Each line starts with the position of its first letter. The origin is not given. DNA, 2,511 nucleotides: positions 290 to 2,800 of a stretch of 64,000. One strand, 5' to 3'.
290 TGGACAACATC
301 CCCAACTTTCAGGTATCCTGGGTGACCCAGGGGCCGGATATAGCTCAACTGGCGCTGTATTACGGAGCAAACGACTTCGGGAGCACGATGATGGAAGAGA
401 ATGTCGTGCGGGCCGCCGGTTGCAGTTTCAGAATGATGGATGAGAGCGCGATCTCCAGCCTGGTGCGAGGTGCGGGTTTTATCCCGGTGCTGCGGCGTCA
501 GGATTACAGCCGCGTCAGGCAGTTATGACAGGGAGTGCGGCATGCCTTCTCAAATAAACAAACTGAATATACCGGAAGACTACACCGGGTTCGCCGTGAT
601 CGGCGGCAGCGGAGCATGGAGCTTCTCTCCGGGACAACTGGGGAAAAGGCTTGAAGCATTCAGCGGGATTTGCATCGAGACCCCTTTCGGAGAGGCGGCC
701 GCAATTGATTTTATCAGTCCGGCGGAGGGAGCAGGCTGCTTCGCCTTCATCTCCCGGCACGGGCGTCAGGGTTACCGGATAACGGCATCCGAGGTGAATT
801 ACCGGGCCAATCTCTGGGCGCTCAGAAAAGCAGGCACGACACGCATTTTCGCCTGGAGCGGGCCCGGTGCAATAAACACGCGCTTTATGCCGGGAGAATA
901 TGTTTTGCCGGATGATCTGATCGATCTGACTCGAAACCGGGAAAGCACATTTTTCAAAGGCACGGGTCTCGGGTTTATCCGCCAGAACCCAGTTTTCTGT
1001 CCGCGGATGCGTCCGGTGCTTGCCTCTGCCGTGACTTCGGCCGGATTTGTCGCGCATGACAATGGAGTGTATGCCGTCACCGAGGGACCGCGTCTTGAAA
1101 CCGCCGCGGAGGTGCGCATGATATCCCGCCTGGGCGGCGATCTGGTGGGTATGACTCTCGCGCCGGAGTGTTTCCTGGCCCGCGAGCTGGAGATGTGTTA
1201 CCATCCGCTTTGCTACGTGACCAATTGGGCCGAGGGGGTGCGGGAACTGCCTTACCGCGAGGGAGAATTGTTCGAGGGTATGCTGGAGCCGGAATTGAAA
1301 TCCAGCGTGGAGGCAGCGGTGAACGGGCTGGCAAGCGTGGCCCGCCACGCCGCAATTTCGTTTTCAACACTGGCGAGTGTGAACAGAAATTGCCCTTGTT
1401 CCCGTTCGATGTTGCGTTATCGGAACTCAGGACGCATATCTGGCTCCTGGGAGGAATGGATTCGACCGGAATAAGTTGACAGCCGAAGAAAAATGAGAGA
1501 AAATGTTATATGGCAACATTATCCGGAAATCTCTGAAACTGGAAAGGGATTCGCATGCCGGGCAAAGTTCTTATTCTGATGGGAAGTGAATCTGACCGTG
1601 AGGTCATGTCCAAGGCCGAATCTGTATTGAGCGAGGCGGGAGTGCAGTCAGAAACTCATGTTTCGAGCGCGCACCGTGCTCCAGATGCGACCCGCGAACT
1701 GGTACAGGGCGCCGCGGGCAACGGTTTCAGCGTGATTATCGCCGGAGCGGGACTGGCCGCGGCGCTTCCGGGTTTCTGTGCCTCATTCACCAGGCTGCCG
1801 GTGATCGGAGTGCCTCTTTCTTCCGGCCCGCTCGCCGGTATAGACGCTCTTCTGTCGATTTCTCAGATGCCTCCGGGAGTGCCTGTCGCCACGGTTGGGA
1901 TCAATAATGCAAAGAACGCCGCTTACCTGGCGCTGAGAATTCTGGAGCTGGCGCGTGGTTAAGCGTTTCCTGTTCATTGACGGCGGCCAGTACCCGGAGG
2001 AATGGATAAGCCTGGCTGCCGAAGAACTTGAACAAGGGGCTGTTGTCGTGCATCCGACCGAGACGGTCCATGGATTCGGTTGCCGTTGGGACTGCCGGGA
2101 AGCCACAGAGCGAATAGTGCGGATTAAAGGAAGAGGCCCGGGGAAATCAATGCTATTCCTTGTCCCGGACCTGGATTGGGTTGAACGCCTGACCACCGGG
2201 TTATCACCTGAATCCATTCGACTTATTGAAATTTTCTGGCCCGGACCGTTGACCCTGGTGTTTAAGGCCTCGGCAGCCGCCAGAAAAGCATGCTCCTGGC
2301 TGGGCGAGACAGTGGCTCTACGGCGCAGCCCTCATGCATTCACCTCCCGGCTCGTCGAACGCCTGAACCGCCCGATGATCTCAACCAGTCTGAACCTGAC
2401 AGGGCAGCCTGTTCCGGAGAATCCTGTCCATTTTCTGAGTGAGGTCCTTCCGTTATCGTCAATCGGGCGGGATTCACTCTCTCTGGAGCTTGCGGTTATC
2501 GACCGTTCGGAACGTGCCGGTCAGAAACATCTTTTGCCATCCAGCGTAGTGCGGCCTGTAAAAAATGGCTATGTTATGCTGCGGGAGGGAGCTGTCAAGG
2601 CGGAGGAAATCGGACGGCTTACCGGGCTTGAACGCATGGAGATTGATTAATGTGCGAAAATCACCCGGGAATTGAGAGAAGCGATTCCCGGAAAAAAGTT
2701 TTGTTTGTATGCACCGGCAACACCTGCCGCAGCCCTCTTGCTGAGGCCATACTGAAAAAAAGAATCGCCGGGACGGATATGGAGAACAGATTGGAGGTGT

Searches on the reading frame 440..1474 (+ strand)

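Call 24: search_protein_families(library=pfam, proteins=[window:440-1474:+], max_evalue=0.0001)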
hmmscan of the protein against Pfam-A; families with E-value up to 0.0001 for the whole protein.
window:440-1474:+ (344 aa): 1 family
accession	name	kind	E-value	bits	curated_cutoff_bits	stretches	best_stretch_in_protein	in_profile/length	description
PF01048.26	PNP_UDP_1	-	2.9e-29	102.6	25.1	1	67-266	8-206/233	Phosphorylase superfamily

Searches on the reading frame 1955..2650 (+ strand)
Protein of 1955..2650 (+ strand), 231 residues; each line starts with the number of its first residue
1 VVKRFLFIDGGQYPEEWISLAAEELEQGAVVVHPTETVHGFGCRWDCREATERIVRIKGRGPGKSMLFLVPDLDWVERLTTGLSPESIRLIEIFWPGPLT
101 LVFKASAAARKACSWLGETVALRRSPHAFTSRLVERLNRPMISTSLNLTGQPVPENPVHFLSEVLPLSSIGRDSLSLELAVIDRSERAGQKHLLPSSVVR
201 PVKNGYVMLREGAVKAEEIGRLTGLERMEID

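Call 24: search_protein_families(library=pfam, proteins=[window:1955-2650:+], max_evalue=0.0001)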
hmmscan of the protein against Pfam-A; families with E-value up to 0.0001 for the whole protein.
window:1955-2650:+ (231 aa): 1 family
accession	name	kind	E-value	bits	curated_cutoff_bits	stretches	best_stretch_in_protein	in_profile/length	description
PF01300.24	Sua5_yciO_yrdC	-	2.9e-34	118.5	25.1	1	24-212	2-178/178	Telomere recombination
